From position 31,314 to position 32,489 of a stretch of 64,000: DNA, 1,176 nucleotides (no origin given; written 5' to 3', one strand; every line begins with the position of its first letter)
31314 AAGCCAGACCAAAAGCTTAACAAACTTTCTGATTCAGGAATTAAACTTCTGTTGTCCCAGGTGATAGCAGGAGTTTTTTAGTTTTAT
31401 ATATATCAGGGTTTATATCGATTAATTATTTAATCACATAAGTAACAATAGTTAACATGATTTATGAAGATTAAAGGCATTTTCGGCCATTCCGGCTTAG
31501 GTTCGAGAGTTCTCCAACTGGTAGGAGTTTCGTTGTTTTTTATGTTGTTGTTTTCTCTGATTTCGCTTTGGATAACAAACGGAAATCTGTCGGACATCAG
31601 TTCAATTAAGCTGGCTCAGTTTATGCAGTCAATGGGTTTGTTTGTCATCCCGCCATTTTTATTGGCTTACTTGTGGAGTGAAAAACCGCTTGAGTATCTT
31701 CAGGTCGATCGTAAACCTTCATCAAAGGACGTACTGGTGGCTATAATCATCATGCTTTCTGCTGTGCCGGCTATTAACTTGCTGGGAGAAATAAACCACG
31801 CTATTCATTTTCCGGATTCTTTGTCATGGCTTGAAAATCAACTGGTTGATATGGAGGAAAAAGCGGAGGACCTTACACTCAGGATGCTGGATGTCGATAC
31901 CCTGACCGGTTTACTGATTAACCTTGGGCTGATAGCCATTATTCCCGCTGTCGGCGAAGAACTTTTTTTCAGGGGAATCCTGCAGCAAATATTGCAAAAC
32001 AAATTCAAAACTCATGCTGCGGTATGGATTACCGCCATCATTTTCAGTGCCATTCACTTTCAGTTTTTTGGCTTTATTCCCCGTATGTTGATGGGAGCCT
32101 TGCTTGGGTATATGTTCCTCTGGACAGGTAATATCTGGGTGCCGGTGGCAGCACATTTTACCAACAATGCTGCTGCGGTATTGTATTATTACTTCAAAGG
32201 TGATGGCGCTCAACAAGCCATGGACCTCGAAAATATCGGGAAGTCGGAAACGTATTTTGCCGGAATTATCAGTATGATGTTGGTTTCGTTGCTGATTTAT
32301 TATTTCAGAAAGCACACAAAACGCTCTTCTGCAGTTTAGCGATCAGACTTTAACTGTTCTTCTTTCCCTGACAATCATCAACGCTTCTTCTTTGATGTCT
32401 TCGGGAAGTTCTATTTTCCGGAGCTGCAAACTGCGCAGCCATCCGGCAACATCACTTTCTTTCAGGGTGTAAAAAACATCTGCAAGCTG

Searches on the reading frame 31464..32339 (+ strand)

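Call 6: search_protein_families(library=pfam, proteins=[window:31464-32339:+], max_evalue=0.01)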
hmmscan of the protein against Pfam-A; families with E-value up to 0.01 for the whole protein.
window:31464-32339:+ (291 aa): 1 family
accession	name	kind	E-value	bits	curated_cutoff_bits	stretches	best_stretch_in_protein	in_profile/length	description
PF02517.21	Rce1-like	-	1.2e-22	80.4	22.4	1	150-236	4-92/93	Type II CAAX prenyl endopeptidase Rce1-like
